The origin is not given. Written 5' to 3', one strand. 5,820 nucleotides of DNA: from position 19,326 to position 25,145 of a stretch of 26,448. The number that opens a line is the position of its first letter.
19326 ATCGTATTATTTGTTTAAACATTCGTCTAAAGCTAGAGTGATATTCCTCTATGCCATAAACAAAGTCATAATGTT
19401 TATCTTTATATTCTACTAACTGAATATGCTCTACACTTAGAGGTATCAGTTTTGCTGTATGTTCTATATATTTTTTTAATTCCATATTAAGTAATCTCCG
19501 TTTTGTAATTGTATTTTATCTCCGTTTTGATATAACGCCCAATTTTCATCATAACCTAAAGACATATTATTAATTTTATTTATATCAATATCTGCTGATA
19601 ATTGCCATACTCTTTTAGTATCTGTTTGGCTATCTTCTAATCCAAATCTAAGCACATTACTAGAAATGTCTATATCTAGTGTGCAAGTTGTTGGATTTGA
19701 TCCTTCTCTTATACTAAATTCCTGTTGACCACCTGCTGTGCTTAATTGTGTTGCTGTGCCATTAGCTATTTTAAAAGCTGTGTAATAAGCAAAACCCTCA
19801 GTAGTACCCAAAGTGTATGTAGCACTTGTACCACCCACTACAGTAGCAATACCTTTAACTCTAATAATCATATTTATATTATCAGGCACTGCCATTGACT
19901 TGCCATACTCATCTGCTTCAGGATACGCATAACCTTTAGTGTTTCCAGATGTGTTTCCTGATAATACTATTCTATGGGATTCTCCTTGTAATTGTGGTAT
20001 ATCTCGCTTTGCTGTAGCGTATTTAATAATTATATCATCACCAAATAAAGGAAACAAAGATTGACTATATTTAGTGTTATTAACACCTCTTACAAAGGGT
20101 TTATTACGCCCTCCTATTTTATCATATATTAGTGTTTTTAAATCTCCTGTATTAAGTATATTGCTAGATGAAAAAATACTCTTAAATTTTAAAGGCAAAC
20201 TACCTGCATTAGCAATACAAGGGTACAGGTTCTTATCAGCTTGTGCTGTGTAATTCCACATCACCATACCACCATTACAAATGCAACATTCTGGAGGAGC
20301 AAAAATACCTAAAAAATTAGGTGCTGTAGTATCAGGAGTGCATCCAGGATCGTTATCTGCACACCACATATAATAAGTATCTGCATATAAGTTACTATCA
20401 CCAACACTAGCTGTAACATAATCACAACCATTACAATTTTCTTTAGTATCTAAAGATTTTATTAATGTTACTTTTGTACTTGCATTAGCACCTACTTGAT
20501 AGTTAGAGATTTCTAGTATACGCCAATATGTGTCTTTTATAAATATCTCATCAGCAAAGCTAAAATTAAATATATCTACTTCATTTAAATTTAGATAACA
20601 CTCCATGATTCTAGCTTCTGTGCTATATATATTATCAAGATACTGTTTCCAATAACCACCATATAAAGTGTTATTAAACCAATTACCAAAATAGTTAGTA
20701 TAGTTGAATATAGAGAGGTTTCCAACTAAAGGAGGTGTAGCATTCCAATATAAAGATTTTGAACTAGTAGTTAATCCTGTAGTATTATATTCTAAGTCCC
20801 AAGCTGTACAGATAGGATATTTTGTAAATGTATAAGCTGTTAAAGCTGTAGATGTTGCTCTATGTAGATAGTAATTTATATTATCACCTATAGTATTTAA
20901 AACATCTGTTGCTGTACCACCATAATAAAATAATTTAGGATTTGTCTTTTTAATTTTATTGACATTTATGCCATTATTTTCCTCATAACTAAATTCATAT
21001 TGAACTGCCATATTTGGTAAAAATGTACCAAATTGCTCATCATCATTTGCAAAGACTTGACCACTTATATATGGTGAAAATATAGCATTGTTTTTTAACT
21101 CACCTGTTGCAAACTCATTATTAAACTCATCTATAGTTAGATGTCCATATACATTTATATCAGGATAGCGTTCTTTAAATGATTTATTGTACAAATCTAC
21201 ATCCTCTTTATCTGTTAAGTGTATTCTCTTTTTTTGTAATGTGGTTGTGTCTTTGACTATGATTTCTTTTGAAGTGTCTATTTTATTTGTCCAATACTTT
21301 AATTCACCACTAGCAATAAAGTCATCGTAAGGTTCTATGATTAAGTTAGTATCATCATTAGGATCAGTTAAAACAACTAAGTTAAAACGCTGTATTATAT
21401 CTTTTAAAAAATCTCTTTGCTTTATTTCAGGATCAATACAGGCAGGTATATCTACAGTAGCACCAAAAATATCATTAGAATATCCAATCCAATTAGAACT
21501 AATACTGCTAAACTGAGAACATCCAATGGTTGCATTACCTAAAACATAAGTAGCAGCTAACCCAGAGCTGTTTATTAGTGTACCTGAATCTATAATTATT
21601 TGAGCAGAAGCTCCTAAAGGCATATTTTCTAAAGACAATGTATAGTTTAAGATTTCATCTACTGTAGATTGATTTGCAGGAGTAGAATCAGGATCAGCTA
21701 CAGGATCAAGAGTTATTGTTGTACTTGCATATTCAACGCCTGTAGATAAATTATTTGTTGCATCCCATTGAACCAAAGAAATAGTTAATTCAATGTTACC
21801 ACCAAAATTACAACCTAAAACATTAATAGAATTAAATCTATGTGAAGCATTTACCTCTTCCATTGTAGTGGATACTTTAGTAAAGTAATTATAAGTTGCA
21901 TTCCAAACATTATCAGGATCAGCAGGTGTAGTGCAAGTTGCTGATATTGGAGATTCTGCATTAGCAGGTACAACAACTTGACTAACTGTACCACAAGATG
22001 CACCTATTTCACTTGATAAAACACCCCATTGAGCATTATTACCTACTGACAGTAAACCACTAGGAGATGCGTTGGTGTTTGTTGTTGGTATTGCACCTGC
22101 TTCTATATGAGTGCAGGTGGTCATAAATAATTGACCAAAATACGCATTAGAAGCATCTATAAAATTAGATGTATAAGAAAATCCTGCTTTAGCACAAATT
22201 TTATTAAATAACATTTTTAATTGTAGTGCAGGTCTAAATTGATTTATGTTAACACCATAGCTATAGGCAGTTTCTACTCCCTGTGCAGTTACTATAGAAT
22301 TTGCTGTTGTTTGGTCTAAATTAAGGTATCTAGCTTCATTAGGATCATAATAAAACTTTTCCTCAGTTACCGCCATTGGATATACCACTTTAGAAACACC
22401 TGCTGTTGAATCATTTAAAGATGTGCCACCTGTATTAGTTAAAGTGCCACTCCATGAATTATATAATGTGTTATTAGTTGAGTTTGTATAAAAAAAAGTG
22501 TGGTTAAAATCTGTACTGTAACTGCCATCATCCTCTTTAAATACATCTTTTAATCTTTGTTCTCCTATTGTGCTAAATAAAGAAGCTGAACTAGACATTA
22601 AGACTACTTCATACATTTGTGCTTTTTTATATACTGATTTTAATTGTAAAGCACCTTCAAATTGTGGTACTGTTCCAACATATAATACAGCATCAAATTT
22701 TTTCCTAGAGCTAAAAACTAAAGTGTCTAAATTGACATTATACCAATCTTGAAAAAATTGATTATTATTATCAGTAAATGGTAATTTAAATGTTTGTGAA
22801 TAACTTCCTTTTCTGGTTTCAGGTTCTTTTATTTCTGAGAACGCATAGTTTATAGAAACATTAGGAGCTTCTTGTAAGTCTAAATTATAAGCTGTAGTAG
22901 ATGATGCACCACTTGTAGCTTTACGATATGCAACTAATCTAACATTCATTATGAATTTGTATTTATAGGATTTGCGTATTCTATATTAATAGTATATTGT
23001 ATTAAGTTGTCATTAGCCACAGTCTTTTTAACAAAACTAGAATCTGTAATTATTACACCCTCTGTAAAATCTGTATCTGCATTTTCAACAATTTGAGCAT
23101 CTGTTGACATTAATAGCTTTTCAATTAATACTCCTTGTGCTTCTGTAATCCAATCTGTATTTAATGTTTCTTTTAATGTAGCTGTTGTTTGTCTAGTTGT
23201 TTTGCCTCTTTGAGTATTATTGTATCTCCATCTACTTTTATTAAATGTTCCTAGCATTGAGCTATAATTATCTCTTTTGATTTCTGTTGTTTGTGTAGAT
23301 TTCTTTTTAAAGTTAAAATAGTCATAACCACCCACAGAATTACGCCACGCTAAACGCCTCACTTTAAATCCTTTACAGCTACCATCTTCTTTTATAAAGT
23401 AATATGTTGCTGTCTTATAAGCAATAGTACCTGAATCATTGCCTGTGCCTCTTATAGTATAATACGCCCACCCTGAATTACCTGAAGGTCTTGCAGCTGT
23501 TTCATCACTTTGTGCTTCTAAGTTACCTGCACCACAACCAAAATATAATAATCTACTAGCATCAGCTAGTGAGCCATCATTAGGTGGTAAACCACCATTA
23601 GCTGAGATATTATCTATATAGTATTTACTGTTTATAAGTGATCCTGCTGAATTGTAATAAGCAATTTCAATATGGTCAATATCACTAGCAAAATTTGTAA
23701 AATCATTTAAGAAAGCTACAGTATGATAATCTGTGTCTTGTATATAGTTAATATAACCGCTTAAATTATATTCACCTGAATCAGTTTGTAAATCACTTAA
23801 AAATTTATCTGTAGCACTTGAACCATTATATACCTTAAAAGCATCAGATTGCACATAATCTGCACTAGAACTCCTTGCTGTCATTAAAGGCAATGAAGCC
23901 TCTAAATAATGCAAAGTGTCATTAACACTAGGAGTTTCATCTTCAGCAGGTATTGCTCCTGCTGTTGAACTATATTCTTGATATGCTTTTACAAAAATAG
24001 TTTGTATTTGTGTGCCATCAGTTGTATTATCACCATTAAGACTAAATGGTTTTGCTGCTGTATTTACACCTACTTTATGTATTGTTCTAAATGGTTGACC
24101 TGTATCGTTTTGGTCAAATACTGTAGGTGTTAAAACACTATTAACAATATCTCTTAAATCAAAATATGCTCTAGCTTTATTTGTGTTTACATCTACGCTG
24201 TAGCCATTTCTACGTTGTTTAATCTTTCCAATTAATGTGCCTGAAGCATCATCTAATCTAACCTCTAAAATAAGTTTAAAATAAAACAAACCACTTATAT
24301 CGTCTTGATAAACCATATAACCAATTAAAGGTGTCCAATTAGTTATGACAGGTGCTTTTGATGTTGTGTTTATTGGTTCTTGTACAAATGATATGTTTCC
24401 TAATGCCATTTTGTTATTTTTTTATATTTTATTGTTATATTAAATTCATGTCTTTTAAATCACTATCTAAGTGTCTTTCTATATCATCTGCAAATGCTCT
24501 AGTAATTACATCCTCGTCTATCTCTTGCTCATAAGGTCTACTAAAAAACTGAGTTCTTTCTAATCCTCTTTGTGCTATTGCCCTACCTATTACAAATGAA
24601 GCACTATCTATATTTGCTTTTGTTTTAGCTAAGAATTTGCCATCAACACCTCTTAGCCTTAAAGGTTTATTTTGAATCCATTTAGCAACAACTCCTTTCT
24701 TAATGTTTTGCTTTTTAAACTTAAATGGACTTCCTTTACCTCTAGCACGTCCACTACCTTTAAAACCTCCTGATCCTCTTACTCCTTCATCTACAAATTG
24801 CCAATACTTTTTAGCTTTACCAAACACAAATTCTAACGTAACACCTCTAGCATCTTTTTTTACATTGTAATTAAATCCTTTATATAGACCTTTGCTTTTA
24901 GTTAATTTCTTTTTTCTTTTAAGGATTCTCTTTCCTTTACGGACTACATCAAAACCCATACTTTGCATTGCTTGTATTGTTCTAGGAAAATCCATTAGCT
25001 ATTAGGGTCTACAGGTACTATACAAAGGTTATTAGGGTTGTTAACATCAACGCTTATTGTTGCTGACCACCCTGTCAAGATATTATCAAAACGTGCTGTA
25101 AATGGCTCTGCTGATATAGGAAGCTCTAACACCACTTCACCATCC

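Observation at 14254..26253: Bipartite 28-nt element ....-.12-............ occurs exactly four times, always just upstream of structural-gene start codons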

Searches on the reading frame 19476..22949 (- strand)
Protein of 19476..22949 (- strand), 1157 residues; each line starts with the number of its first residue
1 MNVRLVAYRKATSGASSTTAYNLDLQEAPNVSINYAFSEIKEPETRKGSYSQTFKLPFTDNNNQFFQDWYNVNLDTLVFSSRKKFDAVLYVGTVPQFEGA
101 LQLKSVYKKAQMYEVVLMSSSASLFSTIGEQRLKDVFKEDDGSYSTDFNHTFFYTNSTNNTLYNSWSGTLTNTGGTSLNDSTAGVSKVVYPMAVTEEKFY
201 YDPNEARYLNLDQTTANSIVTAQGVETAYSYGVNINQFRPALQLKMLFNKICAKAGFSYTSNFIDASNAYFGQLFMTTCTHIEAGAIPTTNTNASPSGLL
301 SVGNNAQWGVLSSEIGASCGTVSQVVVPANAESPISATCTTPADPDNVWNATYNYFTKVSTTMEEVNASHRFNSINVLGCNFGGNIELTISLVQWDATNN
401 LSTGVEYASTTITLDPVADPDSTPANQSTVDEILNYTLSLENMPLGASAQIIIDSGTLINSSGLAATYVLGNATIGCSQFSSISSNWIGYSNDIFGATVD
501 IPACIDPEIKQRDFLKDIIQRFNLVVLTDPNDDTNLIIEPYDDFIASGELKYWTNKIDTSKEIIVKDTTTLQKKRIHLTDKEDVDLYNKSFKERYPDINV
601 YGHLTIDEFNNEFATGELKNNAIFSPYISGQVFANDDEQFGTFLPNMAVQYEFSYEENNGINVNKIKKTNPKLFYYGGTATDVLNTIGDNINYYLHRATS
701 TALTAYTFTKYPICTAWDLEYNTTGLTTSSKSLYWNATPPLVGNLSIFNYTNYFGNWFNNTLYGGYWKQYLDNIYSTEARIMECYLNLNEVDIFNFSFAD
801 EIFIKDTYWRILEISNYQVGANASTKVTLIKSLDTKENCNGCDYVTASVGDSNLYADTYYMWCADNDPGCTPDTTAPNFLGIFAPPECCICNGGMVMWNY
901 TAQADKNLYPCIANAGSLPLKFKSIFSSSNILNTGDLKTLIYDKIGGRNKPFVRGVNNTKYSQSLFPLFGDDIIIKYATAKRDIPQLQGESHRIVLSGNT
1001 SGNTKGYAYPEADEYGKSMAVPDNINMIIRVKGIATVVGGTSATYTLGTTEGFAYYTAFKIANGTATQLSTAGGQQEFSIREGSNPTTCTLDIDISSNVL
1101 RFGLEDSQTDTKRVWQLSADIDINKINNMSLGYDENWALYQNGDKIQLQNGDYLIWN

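Call 12: search_protein_families(library=phrogs, proteins=[window:19476-22949:-], max_evalue=0.001)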
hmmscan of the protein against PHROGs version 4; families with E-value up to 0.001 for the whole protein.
window:19476-22949:- (1157 aa): 0 families

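Call 13: search_protein_families(library=pfam, proteins=[window:19476-22949:-], max_evalue=0.01)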
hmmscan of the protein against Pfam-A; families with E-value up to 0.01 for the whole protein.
window:19476-22949:- (1157 aa): 0 families

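Call 79: search_solved_structures(query=window:19476-22949:-, max_evalue=1)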
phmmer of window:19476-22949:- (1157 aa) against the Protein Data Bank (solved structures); distinct sequences matched with E-value up to 1: 9.
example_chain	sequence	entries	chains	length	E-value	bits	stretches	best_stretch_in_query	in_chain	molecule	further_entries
4h2h_A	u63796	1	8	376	0.11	13.5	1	205-289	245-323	Mandelate racemase/muconate lactonizing enzyme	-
2pmq_A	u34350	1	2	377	0.11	13.5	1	205-289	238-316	Mandelate racemase/muconate lactonizing enzyme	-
9of7_A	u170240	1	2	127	0.19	12.7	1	63-120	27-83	PmrA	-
9of5_A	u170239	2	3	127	0.23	12.4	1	63-120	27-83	PmrA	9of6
9of3_A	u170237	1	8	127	0.23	12.4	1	63-120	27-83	PmrA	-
9of8_A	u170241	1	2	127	0.23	12.4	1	63-120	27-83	PmrA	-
7m0s_A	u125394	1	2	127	0.23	12.4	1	63-120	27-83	Two-component system response regulator PmrA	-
9of4_A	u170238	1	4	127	0.24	12.4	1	63-120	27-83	PmrA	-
8imw_A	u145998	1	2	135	0.27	12.2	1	63-120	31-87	Transcriptional regulator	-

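Call 80: search_protein_families(library=pfam, proteins=[window:19476-22949:-], max_evalue=0.1)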
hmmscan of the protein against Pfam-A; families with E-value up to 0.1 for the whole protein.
window:19476-22949:- (1157 aa): 0 families

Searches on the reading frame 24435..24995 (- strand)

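Call 12: search_protein_families(library=phrogs, proteins=[window:24435-24995:-], max_evalue=0.001)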
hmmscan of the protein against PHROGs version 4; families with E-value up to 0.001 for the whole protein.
window:24435-24995:- (186 aa): 1 family
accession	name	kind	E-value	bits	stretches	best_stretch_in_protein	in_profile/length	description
phrog_29822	-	unknown function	9.1e-08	33.8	1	17-161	14-146/162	-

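Call 13: search_protein_families(library=pfam, proteins=[window:24435-24995:-], max_evalue=0.01)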
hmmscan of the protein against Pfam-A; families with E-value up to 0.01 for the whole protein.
window:24435-24995:- (186 aa): 0 families
